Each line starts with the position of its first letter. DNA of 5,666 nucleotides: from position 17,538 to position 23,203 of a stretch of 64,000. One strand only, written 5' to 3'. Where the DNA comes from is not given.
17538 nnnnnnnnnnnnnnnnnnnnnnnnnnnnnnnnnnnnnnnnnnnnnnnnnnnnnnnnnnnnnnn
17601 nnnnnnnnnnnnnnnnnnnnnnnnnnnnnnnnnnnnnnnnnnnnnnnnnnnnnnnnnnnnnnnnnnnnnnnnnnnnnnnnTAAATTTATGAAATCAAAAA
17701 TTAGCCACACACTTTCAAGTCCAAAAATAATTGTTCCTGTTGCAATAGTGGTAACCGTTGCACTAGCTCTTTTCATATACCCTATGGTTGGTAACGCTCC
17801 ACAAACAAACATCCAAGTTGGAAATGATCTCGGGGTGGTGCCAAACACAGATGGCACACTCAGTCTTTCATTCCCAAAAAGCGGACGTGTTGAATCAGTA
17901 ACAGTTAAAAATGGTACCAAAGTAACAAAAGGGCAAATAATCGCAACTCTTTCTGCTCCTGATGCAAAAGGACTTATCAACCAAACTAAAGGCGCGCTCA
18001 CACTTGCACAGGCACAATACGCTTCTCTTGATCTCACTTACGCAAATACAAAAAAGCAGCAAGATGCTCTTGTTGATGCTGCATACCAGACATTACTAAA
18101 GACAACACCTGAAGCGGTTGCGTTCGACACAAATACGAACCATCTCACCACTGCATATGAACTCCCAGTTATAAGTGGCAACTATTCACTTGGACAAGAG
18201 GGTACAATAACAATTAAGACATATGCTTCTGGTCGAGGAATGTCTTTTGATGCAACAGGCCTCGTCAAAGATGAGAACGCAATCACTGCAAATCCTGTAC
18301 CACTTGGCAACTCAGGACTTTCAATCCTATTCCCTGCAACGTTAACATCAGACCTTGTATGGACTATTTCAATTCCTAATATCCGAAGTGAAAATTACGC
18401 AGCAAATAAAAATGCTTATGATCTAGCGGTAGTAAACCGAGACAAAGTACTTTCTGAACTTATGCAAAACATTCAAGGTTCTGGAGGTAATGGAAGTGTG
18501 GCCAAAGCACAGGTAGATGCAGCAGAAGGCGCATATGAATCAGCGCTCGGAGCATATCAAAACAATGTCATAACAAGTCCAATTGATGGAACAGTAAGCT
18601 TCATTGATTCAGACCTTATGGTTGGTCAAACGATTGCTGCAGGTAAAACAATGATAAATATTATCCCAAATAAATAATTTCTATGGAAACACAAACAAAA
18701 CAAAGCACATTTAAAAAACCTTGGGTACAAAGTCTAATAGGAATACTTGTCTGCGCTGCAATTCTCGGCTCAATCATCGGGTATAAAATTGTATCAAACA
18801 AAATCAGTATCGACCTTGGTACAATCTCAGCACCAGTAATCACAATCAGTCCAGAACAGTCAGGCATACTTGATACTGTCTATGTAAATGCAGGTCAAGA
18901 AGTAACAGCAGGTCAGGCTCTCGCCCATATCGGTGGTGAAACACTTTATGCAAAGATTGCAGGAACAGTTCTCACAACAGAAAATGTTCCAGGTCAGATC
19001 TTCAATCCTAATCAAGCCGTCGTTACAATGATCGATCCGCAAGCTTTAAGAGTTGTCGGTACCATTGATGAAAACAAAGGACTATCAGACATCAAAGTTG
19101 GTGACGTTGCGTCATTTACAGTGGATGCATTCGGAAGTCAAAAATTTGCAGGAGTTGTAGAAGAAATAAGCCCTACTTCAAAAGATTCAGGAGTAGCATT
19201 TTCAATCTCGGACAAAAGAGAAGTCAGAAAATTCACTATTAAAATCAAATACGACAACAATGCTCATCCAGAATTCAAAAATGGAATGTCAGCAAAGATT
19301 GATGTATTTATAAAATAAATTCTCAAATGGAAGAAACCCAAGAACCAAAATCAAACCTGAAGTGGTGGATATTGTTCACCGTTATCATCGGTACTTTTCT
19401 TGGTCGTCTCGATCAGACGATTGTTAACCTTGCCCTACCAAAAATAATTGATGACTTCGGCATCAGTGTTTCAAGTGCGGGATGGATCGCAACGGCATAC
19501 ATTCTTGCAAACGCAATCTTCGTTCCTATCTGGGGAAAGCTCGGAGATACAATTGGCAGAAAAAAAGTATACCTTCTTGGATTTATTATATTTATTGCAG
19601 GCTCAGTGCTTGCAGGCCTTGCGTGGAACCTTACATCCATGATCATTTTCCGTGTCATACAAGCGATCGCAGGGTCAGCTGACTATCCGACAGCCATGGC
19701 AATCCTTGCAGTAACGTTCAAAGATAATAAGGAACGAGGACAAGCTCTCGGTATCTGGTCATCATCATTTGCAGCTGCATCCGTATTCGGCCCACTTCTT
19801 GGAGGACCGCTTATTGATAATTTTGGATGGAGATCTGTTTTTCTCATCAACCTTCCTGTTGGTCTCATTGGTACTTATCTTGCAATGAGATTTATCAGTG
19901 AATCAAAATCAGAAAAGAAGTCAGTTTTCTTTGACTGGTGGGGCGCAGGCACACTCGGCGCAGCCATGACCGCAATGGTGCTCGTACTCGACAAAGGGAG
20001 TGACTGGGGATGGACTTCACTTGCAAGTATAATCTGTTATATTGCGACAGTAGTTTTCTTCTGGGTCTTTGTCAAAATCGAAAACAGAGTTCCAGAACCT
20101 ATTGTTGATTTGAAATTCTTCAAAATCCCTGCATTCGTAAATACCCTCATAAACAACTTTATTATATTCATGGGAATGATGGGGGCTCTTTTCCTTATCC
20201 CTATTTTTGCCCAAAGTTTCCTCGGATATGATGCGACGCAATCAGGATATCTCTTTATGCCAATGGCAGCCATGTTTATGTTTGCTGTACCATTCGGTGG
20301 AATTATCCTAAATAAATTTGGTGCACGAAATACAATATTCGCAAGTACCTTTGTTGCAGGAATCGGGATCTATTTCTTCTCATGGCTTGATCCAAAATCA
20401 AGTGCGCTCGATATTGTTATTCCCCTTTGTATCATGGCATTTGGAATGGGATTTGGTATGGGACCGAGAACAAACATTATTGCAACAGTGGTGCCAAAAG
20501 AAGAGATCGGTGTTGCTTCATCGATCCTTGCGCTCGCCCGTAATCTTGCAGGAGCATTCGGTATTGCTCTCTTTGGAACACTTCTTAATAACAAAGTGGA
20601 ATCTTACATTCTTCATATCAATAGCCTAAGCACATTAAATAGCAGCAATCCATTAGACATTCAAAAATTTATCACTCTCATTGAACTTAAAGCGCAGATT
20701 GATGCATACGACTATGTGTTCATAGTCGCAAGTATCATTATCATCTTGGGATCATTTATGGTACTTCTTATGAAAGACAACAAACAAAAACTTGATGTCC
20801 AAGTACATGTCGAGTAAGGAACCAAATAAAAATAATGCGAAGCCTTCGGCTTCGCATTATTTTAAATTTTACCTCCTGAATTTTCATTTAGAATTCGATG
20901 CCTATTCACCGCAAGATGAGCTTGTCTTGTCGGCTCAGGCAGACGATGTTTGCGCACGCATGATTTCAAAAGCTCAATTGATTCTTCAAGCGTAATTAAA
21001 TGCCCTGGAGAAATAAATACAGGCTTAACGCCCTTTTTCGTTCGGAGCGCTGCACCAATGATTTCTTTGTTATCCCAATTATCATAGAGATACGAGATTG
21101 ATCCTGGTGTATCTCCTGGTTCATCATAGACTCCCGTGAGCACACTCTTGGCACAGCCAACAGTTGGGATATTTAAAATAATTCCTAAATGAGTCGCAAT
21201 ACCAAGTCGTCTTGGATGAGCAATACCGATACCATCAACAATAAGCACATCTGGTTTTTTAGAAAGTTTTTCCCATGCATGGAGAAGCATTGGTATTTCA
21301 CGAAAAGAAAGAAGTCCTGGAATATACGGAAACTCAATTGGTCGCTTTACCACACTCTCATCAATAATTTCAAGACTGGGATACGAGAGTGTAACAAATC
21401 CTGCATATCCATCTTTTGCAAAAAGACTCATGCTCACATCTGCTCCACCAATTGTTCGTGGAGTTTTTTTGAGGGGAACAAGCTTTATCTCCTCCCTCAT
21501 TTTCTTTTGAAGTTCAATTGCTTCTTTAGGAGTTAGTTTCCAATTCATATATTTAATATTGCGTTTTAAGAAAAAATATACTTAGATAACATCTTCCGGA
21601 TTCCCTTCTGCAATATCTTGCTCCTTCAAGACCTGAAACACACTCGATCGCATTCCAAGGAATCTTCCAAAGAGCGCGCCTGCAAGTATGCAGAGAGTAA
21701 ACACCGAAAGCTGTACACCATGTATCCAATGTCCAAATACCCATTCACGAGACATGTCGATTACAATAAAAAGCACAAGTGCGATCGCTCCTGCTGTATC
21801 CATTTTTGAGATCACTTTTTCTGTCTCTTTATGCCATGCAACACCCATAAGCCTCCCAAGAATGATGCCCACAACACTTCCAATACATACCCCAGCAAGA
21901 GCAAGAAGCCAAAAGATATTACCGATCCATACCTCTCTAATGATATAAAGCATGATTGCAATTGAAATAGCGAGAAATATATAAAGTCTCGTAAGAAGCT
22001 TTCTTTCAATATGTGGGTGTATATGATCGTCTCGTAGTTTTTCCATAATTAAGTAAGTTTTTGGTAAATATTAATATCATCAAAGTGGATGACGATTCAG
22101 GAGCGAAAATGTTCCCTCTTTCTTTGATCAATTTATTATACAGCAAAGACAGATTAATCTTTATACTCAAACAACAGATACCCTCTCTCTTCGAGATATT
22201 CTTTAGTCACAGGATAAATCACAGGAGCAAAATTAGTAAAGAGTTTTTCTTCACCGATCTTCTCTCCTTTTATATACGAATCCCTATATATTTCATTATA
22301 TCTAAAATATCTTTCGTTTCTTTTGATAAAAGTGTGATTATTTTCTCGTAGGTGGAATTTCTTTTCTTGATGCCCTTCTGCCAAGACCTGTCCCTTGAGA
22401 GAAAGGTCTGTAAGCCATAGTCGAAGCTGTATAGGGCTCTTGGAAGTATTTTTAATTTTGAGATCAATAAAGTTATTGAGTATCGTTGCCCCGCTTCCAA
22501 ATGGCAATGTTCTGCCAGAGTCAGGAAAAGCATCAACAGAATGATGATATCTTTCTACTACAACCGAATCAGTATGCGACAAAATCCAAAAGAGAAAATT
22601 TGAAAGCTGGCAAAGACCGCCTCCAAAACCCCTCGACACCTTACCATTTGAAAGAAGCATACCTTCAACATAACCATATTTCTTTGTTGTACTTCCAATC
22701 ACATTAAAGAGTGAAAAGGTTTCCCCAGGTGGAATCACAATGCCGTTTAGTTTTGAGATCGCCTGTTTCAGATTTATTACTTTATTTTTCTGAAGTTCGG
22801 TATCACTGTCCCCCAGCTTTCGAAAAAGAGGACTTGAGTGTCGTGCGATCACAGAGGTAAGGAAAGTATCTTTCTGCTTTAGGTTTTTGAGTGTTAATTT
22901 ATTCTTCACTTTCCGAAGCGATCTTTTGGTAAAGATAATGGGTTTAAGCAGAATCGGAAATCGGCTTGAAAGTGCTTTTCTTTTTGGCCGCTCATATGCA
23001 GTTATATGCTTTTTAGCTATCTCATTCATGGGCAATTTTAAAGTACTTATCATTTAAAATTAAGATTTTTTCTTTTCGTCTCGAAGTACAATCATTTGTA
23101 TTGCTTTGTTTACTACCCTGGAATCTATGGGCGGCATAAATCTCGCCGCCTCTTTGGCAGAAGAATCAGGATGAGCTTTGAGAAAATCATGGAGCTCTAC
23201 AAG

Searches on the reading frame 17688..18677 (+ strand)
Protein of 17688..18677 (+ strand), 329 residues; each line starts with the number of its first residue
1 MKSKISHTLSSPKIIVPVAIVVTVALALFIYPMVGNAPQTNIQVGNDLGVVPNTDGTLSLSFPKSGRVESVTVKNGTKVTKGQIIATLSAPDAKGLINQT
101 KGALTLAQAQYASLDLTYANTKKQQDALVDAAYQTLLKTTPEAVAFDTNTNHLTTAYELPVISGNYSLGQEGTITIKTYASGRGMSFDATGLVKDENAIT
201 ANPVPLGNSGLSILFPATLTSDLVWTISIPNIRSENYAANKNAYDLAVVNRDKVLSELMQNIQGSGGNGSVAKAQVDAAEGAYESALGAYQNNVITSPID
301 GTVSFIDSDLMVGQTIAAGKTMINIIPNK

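Call 18: search_protein_families(library=pfam, proteins=[window:17688-18677:+], max_evalue=0.001)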
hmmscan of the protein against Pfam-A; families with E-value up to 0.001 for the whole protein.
window:17688-18677:+ (329 aa): 4 families
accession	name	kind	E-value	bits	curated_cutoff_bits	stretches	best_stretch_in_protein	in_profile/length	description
PF13533.13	Biotin_lipoyl_2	-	2.5e-07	30.8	29.8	1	59-88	2-31/32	Biotin-lipoyl like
PF00364.28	Biotin_lipoyl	-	5.7e-06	26.5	22.1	0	60-88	45-73/73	Biotin-requiring enzyme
PF13437.12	HlyD_3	-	9.5e-05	23.5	22.2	0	294-327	1-32/106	HlyD family secretion protein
PF16576.10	HlyD_D23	-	0.00015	21.5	30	0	64-136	26-86/214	Barrel-sandwich domain of CusB or HlyD membrane-fusion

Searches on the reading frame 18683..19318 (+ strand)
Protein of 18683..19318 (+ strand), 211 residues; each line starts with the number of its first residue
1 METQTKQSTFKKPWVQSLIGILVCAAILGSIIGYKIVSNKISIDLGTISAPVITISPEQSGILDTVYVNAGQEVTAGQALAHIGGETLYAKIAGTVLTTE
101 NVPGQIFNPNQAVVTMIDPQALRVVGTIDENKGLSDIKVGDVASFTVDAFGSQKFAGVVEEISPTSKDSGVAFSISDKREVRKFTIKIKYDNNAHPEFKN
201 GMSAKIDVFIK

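Call 18: search_protein_families(library=pfam, proteins=[window:18683-19318:+], max_evalue=0.001)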
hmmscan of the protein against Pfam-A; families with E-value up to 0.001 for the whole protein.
window:18683-19318:+ (211 aa): 3 families
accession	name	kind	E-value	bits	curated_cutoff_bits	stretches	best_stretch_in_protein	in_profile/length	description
PF16576.10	HlyD_D23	-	9.3e-13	48.4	30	1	87-166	110-188/214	Barrel-sandwich domain of CusB or HlyD membrane-fusion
PF13437.12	HlyD_3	-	3.9e-10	40.9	22.2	1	87-174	1-88/106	HlyD family secretion protein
PF13533.13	Biotin_lipoyl_2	-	1.6e-06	28.3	29.8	1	53-82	1-30/32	Biotin-lipoyl like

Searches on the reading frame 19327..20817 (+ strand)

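Call 18: search_protein_families(library=pfam, proteins=[window:19327-20817:+], max_evalue=0.001)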
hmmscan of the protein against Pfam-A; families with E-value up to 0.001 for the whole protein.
window:19327-20817:+ (496 aa): 3 families
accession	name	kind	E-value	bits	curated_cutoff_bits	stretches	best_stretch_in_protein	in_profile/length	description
PF07690.21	MFS_1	-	1.6e-66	225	33.4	1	20-412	2-346/347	Major Facilitator Superfamily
PF13347.12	MFS_2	-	2.9e-11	43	27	1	47-168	257-386/427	MFS/sugar transport protein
PF00083.30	Sugar_tr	-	2.3e-05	23.9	22.3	1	47-115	44-115/452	Sugar (and other) transporter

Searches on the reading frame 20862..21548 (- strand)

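Call 18: search_protein_families(library=pfam, proteins=[window:20862-21548:-], max_evalue=0.001)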
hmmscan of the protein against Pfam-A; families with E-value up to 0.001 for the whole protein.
window:20862-21548:- (228 aa): 1 family
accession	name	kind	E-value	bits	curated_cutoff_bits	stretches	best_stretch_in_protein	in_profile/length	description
PF04493.20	Endonuclease_5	-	1.6e-72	243.8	23.4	1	16-211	2-197/198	Endonuclease V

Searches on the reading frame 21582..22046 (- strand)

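Call 18: search_protein_families(library=pfam, proteins=[window:21582-22046:-], max_evalue=0.001)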
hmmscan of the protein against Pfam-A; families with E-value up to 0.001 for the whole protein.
window:21582-22046:- (154 aa): 0 families

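Call 61: search_protein_families(library=pfam, proteins=[window:21582-22046:-], max_evalue=5)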
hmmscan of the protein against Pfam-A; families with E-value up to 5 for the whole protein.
window:21582-22046:- (154 aa): 5 families
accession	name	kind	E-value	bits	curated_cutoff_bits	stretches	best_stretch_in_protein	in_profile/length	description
PF19180.5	DUF5862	-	0.0081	16.4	33.3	2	50-75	34-59/68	Family of unknown function (DUF5862)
PF19845.4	DUF6320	-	0.16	12.2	29.9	1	15-102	11-91/186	Family of unknown function (DUF6320)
PF01925.25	TauE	-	0.3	11.2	32.6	2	21-67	171-213/237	Sulfite exporter TauE/SafE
PF10247.14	Romo1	-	0.51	11.2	27.6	1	51-69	8-26/66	Reactive mitochondrial oxygen species modulator 1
PF09335.16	VTT_dom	-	0.53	11.2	33.9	1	39-102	16-87/123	VTT domain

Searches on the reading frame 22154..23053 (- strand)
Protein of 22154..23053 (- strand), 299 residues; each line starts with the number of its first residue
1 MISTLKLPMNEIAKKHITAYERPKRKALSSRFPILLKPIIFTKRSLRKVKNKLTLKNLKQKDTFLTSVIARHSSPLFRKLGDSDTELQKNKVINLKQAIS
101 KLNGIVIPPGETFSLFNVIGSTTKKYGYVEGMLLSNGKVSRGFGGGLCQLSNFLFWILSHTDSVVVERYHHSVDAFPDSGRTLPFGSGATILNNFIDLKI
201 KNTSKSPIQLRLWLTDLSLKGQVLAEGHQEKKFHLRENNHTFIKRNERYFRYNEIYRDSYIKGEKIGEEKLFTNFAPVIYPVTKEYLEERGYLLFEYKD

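Call 18: search_protein_families(library=pfam, proteins=[window:22154-23053:-], max_evalue=0.001)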
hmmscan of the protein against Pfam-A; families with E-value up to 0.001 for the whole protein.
window:22154-23053:- (299 aa): 1 family
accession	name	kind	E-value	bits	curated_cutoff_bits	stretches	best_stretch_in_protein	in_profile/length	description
PF04294.18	VanW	-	1.4e-36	125.3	27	1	90-223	1-129/130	VanW like protein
